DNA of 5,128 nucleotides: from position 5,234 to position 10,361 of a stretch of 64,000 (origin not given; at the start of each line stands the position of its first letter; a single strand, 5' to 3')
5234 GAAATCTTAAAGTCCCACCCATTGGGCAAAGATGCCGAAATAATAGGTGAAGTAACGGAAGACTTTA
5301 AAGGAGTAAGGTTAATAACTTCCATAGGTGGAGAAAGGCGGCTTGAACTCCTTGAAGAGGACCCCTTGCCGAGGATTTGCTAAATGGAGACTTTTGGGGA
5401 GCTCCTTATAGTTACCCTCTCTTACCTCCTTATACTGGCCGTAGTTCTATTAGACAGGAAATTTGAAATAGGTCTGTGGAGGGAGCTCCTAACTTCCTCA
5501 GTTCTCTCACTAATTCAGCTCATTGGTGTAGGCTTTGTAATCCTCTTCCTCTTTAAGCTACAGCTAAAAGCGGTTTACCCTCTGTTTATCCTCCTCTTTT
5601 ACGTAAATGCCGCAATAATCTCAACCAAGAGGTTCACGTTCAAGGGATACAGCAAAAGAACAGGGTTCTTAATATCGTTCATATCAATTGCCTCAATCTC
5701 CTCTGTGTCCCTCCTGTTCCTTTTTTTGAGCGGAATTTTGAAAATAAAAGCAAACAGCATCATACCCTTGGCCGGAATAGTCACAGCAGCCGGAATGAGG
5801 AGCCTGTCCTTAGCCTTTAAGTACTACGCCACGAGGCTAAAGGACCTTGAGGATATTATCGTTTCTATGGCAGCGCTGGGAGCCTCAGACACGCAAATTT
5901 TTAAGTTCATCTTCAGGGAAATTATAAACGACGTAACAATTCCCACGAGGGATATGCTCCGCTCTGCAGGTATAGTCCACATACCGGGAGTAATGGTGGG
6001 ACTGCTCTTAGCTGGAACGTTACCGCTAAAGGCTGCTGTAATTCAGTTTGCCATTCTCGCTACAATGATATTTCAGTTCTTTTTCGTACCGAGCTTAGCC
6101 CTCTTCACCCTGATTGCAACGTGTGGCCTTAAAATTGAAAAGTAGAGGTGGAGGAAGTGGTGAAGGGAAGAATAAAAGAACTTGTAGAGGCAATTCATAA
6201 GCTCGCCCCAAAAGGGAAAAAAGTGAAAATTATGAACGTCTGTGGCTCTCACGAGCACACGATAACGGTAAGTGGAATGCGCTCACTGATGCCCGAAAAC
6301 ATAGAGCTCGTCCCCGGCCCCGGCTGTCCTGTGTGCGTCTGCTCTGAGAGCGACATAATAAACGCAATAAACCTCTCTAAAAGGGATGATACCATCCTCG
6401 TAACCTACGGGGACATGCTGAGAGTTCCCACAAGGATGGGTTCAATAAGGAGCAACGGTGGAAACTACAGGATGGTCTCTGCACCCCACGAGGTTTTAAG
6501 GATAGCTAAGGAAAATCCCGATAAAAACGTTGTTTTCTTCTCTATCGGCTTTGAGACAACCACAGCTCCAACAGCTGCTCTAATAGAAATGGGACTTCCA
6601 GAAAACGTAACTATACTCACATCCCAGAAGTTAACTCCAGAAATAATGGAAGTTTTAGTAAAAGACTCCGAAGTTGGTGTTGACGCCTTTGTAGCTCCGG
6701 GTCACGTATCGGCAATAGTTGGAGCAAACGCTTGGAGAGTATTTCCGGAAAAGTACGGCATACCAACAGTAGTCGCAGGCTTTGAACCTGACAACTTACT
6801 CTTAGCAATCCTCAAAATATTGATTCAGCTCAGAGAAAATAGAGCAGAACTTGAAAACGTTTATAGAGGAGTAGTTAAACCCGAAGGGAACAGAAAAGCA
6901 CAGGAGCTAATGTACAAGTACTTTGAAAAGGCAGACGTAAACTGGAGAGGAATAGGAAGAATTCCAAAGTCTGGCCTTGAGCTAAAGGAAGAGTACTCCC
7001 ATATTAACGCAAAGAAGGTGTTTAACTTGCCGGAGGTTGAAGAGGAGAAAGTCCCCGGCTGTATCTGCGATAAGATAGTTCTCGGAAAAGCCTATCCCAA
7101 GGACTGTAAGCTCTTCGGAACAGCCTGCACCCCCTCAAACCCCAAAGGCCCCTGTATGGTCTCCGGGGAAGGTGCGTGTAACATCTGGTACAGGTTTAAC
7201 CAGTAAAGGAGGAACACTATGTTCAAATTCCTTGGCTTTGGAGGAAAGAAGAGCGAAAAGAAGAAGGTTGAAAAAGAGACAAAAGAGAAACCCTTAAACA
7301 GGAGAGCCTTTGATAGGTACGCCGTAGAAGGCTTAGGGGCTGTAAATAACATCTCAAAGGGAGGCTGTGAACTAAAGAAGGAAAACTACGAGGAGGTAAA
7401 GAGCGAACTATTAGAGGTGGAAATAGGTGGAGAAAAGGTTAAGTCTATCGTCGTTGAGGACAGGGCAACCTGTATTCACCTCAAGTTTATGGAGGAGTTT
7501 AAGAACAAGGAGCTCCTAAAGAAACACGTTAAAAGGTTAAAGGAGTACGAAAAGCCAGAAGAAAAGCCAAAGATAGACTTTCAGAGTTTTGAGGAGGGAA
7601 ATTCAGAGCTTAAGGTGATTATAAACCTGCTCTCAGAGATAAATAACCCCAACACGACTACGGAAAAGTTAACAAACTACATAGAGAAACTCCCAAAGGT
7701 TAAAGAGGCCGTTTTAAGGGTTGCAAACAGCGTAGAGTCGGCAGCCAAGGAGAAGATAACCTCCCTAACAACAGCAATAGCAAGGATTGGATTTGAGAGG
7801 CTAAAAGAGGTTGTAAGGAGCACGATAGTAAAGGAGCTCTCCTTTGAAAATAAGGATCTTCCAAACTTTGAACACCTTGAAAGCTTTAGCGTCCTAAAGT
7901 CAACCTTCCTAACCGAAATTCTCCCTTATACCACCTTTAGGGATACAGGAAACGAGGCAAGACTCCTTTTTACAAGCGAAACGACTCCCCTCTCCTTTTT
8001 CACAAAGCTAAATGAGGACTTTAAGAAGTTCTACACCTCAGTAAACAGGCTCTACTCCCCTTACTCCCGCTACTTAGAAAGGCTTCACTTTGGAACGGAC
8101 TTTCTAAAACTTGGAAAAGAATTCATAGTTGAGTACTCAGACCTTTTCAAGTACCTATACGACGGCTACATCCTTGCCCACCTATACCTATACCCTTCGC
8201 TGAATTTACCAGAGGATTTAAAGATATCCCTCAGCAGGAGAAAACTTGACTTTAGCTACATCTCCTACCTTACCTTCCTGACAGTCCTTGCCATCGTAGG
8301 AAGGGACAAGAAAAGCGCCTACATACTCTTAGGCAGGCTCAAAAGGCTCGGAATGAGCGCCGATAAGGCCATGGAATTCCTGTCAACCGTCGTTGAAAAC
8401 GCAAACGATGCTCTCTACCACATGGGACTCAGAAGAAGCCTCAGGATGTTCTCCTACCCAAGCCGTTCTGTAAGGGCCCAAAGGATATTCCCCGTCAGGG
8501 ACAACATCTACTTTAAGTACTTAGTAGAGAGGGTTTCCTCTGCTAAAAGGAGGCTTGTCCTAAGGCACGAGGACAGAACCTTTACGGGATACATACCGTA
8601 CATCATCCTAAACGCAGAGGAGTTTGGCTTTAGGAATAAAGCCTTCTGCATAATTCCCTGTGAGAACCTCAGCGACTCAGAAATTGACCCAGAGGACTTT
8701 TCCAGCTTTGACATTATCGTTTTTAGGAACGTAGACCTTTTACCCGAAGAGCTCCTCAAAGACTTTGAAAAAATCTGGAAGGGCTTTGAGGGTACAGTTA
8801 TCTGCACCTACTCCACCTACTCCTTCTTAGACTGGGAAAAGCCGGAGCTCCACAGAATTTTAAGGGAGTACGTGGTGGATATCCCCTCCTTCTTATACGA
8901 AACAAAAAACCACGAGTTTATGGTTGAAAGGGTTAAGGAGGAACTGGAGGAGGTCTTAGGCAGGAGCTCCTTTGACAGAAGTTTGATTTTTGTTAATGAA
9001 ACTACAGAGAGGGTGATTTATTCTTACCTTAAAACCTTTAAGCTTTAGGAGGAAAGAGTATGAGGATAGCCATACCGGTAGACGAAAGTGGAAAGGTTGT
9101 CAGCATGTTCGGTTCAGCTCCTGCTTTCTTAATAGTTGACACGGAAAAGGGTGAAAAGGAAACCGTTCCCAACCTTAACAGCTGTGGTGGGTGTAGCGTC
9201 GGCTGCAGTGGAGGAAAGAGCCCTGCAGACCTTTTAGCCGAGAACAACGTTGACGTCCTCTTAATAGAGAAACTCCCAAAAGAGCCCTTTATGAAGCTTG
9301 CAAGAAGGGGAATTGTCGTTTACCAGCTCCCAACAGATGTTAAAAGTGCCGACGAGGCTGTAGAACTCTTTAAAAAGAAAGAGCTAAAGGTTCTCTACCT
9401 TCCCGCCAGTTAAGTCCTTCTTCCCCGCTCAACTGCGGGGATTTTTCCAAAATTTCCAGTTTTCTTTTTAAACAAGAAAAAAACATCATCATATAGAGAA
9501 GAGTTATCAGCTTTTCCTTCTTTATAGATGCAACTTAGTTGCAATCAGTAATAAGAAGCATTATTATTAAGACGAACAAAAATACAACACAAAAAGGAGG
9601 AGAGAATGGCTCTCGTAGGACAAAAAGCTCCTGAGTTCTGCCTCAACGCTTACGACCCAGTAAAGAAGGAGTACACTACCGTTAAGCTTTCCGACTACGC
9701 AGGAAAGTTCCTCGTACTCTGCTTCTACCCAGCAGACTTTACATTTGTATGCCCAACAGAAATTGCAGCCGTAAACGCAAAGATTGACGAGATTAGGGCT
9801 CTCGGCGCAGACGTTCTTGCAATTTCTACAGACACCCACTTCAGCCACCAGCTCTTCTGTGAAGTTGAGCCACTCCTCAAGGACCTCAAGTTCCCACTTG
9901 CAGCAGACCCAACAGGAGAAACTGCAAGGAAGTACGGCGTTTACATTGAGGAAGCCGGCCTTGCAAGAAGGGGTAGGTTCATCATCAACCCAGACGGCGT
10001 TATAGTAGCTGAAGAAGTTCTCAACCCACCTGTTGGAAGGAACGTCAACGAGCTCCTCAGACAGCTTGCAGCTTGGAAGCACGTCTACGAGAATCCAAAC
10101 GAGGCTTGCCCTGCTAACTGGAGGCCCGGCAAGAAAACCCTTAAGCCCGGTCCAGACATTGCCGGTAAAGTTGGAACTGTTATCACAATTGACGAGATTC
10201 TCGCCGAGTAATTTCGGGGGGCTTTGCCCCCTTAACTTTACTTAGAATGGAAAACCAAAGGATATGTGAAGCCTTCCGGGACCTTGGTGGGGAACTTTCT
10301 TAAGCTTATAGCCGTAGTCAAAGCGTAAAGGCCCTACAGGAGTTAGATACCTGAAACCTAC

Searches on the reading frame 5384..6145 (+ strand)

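Call 41: search_protein_families(library=pfam, proteins=[window:5384-6145:+], max_evalue=0.00001)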
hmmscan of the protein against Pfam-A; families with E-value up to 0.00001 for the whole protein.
window:5384-6145:+ (253 aa): 1 family
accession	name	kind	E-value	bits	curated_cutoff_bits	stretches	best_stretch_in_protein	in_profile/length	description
PF03649.18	UPF0014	-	2.4e-37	129.1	22.6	1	10-231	4-225/242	Uncharacterised protein family (UPF0014)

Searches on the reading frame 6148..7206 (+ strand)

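Call 41: search_protein_families(library=pfam, proteins=[window:6148-7206:+], max_evalue=0.00001)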
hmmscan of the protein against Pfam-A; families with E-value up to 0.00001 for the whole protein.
window:6148-7206:+ (352 aa): 1 family
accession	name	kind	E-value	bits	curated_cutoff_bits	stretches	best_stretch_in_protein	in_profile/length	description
PF01924.21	HypD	-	3e-136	454.6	25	1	9-350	3-350/351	Hydrogenase formation hypA family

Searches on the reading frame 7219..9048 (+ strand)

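Call 41: search_protein_families(library=pfam, proteins=[window:7219-9048:+], max_evalue=0.00001)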
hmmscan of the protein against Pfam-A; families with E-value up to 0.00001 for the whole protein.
window:7219-9048:+ (609 aa): 1 family
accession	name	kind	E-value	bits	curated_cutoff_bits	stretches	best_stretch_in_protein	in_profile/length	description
PF08668.18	HDOD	-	8.5e-11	42.1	22.9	1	132-233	6-108/196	HDOD domain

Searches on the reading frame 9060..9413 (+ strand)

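Call 41: search_protein_families(library=pfam, proteins=[window:9060-9413:+], max_evalue=0.00001)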
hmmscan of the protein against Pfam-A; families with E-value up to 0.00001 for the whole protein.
window:9060-9413:+ (117 aa): 1 family
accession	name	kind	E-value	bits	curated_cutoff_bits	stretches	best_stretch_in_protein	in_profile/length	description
PF02579.22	Nitro_FeMo-Co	-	1.7e-15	57.5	26.3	1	12-105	4-93/94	Dinitrogenase iron-molybdenum cofactor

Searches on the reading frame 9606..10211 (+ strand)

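Call 43: search_protein_families(library=pfam, proteins=[window:9606-10211:+], max_evalue=0.00001)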
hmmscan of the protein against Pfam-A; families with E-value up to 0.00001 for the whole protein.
window:9606-10211:+ (201 aa): 3 families
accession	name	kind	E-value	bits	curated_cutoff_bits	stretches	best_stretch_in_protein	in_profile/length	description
PF00578.27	AhpC-TSA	-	9.6e-39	132.6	26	1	4-134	1-122/124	AhpC/TSA family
PF08534.16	Redoxin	-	1e-17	64.7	26.6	1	4-150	2-144/148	Redoxin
PF10417.14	1-cysPrx_C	-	2.9e-08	34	21.1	1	156-183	1-31/41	C-terminal domain of 1-Cys peroxiredoxin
